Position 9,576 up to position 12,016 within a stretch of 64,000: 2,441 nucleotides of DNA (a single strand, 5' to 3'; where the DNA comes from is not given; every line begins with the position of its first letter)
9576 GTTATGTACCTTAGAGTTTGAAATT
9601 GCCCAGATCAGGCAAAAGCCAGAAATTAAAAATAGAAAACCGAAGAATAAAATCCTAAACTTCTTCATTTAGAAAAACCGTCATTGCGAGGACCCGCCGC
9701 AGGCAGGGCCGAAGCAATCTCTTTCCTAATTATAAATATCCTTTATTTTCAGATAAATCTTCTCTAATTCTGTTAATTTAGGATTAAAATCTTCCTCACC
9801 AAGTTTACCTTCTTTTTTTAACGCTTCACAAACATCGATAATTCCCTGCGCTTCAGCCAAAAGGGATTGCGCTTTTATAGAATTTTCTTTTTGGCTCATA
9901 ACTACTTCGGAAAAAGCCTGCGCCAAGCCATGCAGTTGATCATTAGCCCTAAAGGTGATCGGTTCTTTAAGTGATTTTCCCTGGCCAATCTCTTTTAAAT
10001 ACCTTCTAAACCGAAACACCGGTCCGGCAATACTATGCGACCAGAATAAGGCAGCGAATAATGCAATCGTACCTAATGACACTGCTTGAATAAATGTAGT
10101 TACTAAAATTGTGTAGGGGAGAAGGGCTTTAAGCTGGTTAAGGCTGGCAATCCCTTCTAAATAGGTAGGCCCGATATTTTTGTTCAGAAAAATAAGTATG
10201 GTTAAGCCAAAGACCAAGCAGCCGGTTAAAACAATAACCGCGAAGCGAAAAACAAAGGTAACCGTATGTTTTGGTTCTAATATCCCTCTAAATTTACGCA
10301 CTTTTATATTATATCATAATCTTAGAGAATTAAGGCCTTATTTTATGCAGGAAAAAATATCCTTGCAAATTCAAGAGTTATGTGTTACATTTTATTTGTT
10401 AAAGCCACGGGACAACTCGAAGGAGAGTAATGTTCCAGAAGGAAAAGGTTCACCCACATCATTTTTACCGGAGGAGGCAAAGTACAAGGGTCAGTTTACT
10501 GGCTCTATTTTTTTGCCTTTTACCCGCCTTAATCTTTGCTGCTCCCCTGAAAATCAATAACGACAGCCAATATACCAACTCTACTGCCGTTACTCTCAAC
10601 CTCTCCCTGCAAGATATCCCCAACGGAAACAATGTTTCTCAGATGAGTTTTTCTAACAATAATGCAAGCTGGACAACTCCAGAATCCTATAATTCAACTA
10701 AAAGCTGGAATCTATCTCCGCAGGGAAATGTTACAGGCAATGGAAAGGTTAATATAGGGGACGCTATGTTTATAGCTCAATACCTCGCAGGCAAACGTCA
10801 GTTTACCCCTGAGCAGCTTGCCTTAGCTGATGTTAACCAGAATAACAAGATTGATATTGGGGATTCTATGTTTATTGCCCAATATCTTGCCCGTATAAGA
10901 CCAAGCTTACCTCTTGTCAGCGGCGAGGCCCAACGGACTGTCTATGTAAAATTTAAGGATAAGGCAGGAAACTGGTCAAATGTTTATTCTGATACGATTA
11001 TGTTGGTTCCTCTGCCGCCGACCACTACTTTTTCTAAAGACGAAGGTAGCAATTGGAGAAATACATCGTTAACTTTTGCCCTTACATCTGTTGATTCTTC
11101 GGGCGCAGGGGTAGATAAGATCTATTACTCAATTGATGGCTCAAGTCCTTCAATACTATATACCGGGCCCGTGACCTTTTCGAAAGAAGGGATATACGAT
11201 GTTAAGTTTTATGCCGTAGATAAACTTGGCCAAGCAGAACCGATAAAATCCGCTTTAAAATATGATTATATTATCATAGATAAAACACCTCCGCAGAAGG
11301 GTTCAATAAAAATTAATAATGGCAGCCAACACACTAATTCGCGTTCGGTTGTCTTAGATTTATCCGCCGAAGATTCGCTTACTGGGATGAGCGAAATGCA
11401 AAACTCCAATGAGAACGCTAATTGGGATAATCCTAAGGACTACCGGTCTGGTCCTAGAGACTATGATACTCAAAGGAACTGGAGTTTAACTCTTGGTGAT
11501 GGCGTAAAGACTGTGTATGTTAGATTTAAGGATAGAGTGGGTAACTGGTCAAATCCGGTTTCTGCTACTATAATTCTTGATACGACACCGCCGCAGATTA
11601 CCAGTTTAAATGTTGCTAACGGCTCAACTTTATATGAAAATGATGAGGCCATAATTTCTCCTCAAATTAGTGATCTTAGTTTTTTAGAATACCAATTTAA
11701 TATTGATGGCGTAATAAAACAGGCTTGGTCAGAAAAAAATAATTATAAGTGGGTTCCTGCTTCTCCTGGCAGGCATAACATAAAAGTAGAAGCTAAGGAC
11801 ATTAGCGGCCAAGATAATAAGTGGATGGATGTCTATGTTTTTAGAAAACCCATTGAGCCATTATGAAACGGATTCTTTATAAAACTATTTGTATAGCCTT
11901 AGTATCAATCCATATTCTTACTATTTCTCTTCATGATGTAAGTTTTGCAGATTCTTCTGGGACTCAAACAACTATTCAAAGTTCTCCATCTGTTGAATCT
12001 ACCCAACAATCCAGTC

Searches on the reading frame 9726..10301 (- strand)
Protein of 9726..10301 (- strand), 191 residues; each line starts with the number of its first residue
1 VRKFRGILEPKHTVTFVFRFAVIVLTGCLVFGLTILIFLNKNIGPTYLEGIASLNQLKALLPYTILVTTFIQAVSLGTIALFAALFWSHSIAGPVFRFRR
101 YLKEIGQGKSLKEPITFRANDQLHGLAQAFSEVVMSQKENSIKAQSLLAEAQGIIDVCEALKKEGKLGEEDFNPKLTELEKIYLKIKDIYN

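Call 70: search_protein_families(library=pfam, proteins=[window:9726-10301:-], max_evalue=0.0001)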
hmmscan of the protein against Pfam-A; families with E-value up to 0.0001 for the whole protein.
window:9726-10301:- (191 aa): 0 families

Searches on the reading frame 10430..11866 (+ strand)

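Call 70: search_protein_families(library=pfam, proteins=[window:10430-11866:+], max_evalue=0.0001)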
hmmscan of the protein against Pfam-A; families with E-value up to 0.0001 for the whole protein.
window:10430-11866:+ (478 aa): 4 families
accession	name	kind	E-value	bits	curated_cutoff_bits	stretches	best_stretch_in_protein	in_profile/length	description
PF00404.24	Dockerin_1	-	1.4e-10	41.6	22.9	1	101-153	4-56/57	Dockerin type I domain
PF13290.12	CHB_HEX_C_1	-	2.6e-07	30.9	22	1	218-273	14-66/67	Chitobiase/beta-hexosaminidase C-terminal domain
PF13287.12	Fn3_assoc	-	3e-07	30.9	23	1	229-273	10-55/59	Fn3 associated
PF00801.26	PKD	-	6.5e-06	26.5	23.5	0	211-270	14-73/80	PKD domain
